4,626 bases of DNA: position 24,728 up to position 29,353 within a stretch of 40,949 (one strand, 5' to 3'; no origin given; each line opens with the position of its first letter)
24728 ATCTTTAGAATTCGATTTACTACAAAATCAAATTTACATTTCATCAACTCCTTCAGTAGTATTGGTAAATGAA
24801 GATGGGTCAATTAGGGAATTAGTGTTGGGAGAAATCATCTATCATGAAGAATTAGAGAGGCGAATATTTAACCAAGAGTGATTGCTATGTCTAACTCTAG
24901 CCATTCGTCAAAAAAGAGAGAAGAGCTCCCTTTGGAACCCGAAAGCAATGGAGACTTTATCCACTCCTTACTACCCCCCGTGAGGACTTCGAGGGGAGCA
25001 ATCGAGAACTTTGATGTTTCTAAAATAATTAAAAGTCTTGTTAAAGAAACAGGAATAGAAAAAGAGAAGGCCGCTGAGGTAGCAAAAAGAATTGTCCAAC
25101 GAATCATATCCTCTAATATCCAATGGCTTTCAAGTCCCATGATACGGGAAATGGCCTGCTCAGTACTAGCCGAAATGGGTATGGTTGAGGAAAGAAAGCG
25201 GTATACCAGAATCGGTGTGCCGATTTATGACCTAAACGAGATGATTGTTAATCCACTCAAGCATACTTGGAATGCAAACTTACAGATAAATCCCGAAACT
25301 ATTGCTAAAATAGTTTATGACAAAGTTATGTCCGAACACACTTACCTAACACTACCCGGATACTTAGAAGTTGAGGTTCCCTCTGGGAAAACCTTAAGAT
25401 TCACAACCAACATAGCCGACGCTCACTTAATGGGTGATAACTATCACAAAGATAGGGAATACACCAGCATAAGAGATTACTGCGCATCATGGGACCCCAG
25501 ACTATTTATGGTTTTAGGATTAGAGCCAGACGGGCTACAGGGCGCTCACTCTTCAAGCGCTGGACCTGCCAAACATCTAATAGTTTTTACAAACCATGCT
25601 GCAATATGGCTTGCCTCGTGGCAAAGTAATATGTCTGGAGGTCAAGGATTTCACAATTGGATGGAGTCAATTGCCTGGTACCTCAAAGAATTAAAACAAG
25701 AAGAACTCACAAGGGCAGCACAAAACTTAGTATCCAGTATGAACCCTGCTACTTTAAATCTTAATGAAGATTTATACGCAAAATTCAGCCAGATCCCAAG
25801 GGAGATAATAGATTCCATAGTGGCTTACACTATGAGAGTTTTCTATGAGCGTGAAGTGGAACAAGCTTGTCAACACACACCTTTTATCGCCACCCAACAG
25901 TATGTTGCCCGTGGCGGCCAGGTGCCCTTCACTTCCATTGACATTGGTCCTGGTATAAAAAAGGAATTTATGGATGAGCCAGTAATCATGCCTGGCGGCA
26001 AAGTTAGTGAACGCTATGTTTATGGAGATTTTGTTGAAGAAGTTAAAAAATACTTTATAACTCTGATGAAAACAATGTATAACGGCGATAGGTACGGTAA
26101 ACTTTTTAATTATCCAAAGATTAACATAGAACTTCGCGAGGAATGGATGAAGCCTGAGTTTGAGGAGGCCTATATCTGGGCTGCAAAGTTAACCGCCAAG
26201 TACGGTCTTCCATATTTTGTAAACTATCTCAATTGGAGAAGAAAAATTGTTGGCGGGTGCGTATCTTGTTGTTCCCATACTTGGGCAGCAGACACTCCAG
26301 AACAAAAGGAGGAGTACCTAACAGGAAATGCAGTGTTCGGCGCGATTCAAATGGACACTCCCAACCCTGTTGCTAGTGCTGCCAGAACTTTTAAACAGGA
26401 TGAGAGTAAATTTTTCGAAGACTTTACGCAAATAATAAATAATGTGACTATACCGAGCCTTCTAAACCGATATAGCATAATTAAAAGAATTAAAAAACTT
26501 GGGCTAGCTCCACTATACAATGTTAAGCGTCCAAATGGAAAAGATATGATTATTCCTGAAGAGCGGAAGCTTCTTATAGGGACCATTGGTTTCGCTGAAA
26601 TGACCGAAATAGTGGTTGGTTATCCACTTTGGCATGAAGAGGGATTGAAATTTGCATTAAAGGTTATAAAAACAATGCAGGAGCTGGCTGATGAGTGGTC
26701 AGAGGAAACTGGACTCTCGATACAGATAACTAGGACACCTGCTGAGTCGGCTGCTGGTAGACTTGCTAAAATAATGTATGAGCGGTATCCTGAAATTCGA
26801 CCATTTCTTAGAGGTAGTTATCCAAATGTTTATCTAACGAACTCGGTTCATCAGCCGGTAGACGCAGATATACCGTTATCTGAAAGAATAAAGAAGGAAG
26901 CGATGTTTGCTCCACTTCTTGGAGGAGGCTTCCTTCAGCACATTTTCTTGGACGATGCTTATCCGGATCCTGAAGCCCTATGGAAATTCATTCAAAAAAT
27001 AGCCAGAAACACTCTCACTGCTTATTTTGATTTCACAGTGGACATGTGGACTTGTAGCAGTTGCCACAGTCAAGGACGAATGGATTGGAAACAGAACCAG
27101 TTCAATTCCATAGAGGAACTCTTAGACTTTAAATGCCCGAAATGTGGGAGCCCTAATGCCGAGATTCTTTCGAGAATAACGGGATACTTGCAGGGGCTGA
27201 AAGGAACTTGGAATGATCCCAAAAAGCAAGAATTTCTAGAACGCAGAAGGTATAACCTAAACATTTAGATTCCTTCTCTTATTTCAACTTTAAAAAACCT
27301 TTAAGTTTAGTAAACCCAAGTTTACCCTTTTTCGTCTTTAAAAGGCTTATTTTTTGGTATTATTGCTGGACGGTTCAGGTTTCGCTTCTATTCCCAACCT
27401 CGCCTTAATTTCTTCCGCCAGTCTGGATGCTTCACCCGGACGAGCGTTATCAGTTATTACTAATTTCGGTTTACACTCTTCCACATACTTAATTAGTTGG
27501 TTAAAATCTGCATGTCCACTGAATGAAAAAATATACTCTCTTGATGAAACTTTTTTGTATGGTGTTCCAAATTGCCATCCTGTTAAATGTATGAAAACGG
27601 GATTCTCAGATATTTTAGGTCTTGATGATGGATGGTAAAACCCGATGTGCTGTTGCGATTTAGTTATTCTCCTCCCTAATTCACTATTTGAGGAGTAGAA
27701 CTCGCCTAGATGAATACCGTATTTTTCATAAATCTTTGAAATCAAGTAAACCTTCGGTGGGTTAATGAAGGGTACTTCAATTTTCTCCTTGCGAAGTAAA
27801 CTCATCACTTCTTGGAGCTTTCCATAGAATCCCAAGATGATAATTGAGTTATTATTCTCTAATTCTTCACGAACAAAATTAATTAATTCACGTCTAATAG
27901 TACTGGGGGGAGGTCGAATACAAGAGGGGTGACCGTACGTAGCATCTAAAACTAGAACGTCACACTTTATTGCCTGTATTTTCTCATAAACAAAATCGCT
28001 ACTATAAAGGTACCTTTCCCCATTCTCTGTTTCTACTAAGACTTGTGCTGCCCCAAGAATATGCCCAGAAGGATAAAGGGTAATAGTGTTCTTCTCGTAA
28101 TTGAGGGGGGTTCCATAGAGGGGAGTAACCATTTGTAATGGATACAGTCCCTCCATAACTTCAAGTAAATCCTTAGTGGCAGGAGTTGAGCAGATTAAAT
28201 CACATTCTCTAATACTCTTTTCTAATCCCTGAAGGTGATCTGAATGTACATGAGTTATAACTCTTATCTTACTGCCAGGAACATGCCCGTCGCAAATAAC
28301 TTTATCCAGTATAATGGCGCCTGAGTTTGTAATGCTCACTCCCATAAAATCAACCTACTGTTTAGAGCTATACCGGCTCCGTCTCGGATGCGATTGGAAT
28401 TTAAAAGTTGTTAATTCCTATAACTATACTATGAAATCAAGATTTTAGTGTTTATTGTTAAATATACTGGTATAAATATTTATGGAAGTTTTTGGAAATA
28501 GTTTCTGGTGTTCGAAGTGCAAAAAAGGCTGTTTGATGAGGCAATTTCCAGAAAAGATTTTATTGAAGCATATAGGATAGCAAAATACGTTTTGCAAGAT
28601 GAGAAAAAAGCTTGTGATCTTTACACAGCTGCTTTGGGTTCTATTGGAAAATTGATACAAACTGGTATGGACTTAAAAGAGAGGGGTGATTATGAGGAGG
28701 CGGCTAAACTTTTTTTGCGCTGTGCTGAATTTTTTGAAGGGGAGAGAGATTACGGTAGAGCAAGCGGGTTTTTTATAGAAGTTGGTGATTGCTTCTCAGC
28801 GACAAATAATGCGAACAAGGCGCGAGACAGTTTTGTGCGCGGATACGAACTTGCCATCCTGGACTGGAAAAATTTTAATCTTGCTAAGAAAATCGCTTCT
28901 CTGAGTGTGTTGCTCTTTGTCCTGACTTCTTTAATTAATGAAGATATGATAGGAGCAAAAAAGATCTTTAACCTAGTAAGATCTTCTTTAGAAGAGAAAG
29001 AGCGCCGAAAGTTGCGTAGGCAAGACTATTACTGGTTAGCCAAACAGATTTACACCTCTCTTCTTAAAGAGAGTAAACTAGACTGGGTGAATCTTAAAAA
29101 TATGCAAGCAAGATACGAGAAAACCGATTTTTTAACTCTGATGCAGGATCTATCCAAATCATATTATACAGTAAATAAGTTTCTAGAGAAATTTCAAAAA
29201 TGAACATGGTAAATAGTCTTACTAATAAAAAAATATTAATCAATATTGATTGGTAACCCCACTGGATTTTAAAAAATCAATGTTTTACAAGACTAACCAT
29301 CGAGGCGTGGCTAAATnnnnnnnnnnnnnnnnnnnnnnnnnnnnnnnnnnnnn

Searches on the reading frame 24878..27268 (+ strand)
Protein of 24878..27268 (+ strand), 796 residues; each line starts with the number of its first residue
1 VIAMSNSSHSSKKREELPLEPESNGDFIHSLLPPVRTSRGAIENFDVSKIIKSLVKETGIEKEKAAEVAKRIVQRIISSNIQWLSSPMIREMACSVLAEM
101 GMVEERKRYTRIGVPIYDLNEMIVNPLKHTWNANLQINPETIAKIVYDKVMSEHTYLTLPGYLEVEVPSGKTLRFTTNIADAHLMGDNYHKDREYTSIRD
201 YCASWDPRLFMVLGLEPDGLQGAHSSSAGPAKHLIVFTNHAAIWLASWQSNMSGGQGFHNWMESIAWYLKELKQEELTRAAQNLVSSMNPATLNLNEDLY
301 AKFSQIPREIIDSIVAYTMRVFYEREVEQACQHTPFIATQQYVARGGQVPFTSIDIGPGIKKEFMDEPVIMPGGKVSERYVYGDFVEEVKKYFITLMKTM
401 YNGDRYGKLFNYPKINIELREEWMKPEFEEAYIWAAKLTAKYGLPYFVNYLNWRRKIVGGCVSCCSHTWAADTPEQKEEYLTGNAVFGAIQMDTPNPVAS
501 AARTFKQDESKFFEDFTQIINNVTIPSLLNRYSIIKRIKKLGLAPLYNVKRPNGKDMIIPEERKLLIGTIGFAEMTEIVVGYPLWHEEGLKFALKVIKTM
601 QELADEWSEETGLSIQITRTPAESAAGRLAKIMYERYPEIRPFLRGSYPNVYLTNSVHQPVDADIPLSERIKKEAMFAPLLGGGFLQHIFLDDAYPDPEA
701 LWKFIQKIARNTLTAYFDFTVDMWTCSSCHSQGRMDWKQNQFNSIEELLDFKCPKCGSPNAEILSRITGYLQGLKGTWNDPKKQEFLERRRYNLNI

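Call 31: search_protein_families(library=pfam, proteins=[window:24878-27268:+], max_evalue=0.001)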
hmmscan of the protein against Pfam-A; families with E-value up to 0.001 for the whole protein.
window:24878-27268:+ (796 aa): 2 families
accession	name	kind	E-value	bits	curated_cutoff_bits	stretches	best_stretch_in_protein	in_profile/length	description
PF13597.11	NRDD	-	6.5e-105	352.3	26.2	1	175-792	30-562/562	Anaerobic ribonucleoside-triphosphate reductase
PF03477.21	ATP-cone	-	2.2e-06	28.6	25.8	1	35-109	3-79/88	ATP cone domain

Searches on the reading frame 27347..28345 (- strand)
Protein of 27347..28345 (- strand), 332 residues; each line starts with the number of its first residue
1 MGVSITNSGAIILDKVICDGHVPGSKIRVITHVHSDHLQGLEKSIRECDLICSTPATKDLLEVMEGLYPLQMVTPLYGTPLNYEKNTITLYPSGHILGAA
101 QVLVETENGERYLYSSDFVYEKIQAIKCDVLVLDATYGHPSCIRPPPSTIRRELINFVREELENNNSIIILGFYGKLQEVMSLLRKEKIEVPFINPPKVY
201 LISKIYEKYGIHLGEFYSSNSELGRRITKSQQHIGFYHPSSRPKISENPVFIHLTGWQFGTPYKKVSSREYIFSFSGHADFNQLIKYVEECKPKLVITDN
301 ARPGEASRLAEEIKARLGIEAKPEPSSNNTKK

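Call 31: search_protein_families(library=pfam, proteins=[window:27347-28345:-], max_evalue=0.001)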
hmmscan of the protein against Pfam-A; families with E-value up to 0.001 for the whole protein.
window:27347-28345:- (332 aa): 1 family
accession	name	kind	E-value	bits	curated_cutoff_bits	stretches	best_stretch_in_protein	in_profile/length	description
PF07521.17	RMMBL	-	1e-07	32.2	21.6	1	271-321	10-60/63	Zn-dependent metallo-hydrolase RNA specificity domain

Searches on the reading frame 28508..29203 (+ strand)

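Call 31: search_protein_families(library=pfam, proteins=[window:28508-29203:+], max_evalue=0.001)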
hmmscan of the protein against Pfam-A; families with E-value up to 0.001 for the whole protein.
window:28508-29203:+ (231 aa): 1 family
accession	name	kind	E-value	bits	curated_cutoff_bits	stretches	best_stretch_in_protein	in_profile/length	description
PF14938.12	SNAP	-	1.1e-05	25.4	25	0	61-114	30-179/282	Soluble NSF attachment protein, SNAP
